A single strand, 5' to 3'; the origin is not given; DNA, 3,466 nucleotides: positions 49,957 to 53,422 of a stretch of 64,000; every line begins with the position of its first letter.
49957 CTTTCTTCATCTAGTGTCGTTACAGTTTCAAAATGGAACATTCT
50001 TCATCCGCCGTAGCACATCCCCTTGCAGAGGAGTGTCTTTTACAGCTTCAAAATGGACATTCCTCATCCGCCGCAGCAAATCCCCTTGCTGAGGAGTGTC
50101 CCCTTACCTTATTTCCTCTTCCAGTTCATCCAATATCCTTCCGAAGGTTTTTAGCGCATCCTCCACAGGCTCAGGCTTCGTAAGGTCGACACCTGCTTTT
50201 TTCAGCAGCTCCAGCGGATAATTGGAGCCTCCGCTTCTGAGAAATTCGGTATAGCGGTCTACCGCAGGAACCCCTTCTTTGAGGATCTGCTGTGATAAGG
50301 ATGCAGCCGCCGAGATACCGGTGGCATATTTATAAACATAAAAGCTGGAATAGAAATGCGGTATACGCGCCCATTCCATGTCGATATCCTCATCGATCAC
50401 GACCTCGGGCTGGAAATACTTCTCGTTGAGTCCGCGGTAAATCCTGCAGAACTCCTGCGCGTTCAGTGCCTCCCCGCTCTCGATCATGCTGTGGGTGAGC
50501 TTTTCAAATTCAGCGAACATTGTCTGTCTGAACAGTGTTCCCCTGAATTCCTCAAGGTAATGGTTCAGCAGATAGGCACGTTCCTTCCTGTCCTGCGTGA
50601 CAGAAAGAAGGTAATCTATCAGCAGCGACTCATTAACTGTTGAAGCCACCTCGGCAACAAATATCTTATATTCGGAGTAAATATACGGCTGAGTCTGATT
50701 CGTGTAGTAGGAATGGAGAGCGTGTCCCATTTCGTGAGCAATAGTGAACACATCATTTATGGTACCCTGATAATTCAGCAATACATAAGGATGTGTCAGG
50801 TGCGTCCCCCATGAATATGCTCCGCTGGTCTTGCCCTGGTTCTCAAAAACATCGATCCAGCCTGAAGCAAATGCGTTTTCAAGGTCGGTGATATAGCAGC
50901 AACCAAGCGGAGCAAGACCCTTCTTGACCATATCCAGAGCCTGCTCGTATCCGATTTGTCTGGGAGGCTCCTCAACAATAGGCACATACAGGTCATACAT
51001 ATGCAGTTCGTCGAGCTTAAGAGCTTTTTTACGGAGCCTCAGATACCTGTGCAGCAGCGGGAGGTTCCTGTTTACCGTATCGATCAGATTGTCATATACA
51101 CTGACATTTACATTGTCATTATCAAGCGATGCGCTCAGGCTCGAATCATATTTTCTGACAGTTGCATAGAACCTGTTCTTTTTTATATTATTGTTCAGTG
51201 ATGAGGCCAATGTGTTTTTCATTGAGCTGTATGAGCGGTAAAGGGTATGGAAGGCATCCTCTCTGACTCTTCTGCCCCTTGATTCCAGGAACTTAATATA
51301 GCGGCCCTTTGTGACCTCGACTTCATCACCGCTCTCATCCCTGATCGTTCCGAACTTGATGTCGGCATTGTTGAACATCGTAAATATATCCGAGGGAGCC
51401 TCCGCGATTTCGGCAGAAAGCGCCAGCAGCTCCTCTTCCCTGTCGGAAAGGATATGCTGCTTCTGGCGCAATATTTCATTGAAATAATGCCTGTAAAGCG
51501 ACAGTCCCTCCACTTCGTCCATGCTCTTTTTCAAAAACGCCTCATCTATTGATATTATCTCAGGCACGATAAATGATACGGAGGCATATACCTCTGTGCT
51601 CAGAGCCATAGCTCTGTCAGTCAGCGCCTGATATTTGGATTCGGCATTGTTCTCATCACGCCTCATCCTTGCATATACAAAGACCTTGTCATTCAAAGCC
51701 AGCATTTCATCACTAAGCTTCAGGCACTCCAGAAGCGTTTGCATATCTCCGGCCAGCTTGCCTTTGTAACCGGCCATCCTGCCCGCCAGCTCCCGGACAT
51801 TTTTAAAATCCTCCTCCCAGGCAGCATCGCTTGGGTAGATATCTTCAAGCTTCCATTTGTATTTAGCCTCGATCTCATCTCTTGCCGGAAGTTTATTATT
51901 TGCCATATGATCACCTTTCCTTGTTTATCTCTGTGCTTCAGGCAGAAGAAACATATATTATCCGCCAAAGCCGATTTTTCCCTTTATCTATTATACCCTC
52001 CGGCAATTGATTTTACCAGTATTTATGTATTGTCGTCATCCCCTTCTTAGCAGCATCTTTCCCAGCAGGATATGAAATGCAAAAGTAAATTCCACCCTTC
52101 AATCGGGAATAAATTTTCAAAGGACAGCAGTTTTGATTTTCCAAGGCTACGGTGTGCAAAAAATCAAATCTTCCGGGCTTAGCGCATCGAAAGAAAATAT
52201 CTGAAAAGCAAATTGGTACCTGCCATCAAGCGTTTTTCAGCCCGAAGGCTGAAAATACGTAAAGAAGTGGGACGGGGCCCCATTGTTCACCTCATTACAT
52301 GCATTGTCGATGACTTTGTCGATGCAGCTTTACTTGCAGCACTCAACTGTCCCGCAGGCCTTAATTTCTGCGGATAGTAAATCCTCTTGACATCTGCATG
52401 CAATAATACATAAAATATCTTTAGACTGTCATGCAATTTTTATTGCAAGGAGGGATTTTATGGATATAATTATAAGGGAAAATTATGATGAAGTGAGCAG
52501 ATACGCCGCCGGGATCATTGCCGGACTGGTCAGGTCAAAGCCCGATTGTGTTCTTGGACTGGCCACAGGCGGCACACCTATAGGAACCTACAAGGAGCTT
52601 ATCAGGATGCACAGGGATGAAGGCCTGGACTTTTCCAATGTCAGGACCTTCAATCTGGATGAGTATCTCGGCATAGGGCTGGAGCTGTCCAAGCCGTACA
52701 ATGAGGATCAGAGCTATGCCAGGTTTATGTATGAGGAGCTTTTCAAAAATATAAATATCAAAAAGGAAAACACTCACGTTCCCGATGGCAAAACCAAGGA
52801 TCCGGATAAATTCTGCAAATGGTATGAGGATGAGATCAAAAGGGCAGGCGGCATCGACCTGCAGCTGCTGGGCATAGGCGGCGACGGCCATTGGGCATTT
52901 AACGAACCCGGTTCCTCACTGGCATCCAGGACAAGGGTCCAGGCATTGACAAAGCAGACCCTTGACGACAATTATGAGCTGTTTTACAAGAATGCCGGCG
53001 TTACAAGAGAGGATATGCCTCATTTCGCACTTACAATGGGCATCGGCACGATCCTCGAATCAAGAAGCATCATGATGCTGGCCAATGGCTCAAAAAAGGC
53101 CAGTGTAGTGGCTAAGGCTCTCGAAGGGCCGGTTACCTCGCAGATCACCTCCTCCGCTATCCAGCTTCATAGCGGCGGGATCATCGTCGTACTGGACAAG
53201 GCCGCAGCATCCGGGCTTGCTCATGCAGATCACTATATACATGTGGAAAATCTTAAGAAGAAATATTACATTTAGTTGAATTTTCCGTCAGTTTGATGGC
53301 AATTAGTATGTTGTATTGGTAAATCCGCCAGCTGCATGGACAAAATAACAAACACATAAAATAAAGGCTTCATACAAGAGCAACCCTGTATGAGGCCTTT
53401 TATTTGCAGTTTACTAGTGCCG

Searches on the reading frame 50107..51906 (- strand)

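Call 38: search_protein_families(library=pfam, proteins=[window:50107-51906:-], max_evalue=0.001)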
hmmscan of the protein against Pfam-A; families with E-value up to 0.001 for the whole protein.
window:50107-51906:- (600 aa): 2 families
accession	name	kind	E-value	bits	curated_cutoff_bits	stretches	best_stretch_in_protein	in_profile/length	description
PF01432.26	Peptidase_M3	-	1.2e-79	269.2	27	1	207-586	3-456/457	Peptidase family M3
PF08439.15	Peptidase_M3_N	-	1.3e-22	80.2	25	1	116-185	1-70/70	Oligopeptidase F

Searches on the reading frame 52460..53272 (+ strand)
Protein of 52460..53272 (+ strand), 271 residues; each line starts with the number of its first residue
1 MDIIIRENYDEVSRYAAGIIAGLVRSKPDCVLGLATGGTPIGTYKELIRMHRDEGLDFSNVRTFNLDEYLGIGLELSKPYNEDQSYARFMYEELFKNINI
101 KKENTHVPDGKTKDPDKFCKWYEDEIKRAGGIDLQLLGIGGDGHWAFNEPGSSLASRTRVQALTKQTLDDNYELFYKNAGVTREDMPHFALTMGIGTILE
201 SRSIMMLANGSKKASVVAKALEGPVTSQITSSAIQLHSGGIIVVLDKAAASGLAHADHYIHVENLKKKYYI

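Call 38: search_protein_families(library=pfam, proteins=[window:52460-53272:+], max_evalue=0.001)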
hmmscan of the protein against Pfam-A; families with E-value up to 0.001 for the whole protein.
window:52460-53272:+ (271 aa): 1 family
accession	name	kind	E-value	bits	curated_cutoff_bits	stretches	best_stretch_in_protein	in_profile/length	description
PF01182.26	Glucosamine_iso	-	5.2e-20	72.7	27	1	11-235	9-217/225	Glucosamine-6-phosphate isomerases/6-phosphogluconolactonase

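Call 40: find_encoding_contigs(protein=window:52460-53272:+, flank=6000, max_places=6)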
Protein window:52460-53272:+ (271 aa): 9 contigs read that carry it; 6 places shown.
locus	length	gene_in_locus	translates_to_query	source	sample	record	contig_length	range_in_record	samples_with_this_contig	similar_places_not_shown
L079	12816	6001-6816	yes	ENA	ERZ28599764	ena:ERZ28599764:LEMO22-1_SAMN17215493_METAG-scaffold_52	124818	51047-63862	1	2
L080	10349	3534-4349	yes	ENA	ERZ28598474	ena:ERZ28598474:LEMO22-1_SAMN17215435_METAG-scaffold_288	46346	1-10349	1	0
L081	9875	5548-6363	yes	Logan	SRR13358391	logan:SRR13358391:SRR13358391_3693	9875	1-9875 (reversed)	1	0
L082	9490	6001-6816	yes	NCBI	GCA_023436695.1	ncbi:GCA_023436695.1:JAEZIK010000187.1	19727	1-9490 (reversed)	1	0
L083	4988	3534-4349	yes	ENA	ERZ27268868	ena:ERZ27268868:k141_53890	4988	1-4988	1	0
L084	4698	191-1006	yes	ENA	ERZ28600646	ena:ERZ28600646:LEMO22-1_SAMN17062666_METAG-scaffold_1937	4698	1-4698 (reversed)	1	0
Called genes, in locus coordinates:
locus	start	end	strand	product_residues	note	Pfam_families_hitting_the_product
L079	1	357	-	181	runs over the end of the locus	PF00583:Acetyltransf_1, PF13673:Acetyltransf_10, PF13508:Acetyltransf_7, PF08445:FR47 (weak)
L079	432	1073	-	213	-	PF00072:Response_reg, PF00196:GerE, PF08281:Sigma70_r4_2 (weak)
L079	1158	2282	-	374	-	PF07730:HisKA_3, PF02518:HATPase_c (faint)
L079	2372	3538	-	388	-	PF02073:Peptidase_M29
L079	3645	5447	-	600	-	PF08439:Peptidase_M3_N, PF01432:Peptidase_M3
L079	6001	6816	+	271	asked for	PF01182:Glucosamine_iso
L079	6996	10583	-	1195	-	PF16656:Pur_ac_phosph_N (faint), PF25833:Fn3_SaeA_3rd (faint), PF23376:Fn3_VIN3 (faint), PF25059:FN3_DSCAM-DSCAML_C (faint), PF00041:fn3 (weak), PF25788:Ig_Rha78A_N (faint), PF00041:fn3, PF00395:SLH, +1 more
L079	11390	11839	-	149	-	-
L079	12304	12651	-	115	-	-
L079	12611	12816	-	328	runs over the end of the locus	-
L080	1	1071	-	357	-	?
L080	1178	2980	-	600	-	PF08439:Peptidase_M3_N, PF01432:Peptidase_M3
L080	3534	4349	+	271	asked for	PF01182:Glucosamine_iso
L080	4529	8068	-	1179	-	-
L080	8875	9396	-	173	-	PF12799:LRR_4 (weak)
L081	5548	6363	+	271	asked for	PF01182:Glucosamine_iso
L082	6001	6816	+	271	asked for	PF01182:Glucosamine_iso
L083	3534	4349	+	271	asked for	PF01182:Glucosamine_iso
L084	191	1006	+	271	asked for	PF01182:Glucosamine_iso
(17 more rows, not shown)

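Call 42: find_homologous_proteins(query=window:52460-53272:+, max_evalue=1e-60)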
Query window:52460-53272:+ (271 aa): 5036 proteins with E <= 1e-60 among 8000 candidates; the best 120 are listed.
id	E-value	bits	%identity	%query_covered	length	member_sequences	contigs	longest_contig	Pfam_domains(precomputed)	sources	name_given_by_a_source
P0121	1.7e-178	609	100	100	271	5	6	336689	PF01182.27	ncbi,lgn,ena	-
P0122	6.9e-166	568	92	100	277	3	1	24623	PF01182.27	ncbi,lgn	-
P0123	1.8e-165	567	90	99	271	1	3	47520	PF01182.27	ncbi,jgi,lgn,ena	jgi:glucosamine-6-phosphate deaminase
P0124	1.1e-158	544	87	100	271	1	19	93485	PF01182.27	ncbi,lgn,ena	-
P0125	3.4e-155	533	87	99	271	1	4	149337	PF01182.27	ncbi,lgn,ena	-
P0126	3.5e-153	526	85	99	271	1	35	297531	PF01182.27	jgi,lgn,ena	-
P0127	1.7e-152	524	83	99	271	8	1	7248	PF01182.27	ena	-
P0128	1.0e-151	522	84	99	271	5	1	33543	PF01182.27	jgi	jgi:glucosamine-6-phosphate deaminase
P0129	1.2e-151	521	83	100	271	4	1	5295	PF01182.27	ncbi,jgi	jgi:glucosamine-6-phosphate deaminase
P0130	1.3e-151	521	83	99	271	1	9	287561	PF01182.27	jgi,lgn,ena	jgi:glucosamine-6-phosphate deaminase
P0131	7.4e-151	519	82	99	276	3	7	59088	PF01182.27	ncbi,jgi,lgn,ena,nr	ncbi:MAG TPA: glucosamine-6-phosphate deaminase [Clostridiales bacterium]|nr:glucosamine-6-phosphate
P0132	9.2e-150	515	83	99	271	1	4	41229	PF01182.27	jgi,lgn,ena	-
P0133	2.8e-149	514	84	99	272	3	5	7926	PF01182.27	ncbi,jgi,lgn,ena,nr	ncbi:MAG TPA: glucosamine-6-phosphate deaminase [Acetivibrio sp.]|nr:glucosamine-6-phosphate deamina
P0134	3.0e-148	510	87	96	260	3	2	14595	PF01182.27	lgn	-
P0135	5.7e-148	509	81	99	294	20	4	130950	PF01182.27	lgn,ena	-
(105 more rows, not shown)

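Call 43: find_encoding_contigs(protein=P0122, flank=7000, max_places=1)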
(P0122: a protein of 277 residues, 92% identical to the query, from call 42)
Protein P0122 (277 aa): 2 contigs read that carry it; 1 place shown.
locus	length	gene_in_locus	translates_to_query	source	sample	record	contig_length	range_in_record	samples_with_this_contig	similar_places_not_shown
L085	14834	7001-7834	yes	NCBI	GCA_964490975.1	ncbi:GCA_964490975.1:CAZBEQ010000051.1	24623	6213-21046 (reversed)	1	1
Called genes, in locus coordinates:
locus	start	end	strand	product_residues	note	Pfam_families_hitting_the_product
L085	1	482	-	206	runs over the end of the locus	PF13302:Acetyltransf_3, PF00583:Acetyltransf_1 (weak)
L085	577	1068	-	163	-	PF00583:Acetyltransf_1, PF13673:Acetyltransf_10, PF13508:Acetyltransf_7, PF08445:FR47 (weak)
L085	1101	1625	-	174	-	PF00300:His_Phos_1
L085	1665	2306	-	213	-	PF00072:Response_reg, PF00196:GerE, PF08281:Sigma70_r4_2 (weak)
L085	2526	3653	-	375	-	PF07730:HisKA_3, PF02518:HATPase_c (weak)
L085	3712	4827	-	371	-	PF02073:Peptidase_M29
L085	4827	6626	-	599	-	PF08439:Peptidase_M3_N, PF01432:Peptidase_M3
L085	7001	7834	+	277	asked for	PF01182:Glucosamine_iso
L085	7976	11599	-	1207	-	PF23376:Fn3_VIN3 (faint), PF25833:Fn3_SaeA_3rd (faint), PF16655:PhoD_N (faint), PF16656:Pur_ac_phosph_N (faint), PF25059:FN3_DSCAM-DSCAML_C (faint), PF00041:fn3, PF00395:SLH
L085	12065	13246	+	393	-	PF04392:ABC_sub_bind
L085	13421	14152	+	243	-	PF00072:Response_reg, PF04397:LytTR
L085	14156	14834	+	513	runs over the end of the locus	PF14689:SPOB_a (weak), PF02518:HATPase_c, PF14501:HATPase_c_5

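Call 44: find_encoding_contigs(protein=P0123, flank=7000, max_places=1)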
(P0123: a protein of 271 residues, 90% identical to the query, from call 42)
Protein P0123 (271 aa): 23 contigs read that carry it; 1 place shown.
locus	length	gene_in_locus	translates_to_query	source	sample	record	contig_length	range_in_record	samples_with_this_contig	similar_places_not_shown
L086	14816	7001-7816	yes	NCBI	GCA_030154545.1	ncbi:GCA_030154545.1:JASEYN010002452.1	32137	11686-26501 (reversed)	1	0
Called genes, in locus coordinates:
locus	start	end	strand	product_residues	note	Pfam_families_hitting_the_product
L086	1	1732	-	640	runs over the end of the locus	PF02903:Alpha-amylase_N, PF00128:Alpha-amylase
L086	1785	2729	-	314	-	PF00528:BPD_transp_1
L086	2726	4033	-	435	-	PF00528:BPD_transp_1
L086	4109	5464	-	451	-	PF01547:SBP_bac_1, PF13416:SBP_bac_8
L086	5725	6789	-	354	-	PF00356:LacI, PF00532:Peripla_BP_1, PF13407:Peripla_BP_4, PF13377:Peripla_BP_3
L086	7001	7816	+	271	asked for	PF01182:Glucosamine_iso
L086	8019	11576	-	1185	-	PF16655:PhoD_N (faint), PF25833:Fn3_SaeA_3rd (faint), PF25059:FN3_DSCAM-DSCAML_C (faint), PF16656:Pur_ac_phosph_N (faint), PF23376:Fn3_VIN3 (faint), PF25814:fn3_SORL1 (faint), PF00041:fn3, PF00395:SLH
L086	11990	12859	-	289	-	PF00892:EamA, PF03151:TPT (weak), PF00892:EamA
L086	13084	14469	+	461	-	PF13638:PIN_4, PF02562:PhoH, PF13086:AAA_11 (faint), PF13604:AAA_30 (weak), PF13245:AAA_19 (faint)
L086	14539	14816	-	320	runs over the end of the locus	PF05448:AXE1, PF01738:DLH (weak), PF00326:Peptidase_S9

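Call 45: find_encoding_contigs(protein=P0124, flank=7000, max_places=1)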
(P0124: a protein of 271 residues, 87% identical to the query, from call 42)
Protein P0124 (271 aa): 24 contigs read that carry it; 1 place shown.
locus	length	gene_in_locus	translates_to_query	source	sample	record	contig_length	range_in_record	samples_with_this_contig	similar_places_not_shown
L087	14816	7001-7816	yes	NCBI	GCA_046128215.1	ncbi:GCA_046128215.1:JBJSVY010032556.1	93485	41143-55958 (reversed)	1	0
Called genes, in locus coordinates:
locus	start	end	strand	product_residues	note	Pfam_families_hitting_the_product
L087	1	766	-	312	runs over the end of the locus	PF00005:ABC_tran, PF13304:AAA_21 (weak), PF13732:DrrA1-3_C (weak)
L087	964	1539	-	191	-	PF13302:Acetyltransf_3, PF00583:Acetyltransf_1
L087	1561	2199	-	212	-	PF00072:Response_reg, PF00196:GerE, PF08281:Sigma70_r4_2 (weak)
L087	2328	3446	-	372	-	PF07730:HisKA_3, PF02518:HATPase_c (weak)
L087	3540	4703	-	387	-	PF02073:Peptidase_M29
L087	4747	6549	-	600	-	PF08439:Peptidase_M3_N, PF01432:Peptidase_M3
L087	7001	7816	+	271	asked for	PF01182:Glucosamine_iso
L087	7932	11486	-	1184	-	PF16655:PhoD_N (faint), PF16656:Pur_ac_phosph_N (faint), PF25059:FN3_DSCAM-DSCAML_C (faint), PF25833:Fn3_SaeA_3rd (faint), PF23376:Fn3_VIN3 (faint), PF25814:fn3_SORL1 (faint), PF00041:fn3, PF00395:SLH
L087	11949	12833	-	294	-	PF03151:TPT (weak), PF00892:EamA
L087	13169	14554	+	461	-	PF13638:PIN_4, PF02562:PhoH, PF13086:AAA_11 (faint), PF13604:AAA_30 (weak), PF13245:AAA_19 (faint)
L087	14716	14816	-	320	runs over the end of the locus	PF05448:AXE1, PF01738:DLH (weak), PF12146:Hydrolase_4 (faint), PF00326:Peptidase_S9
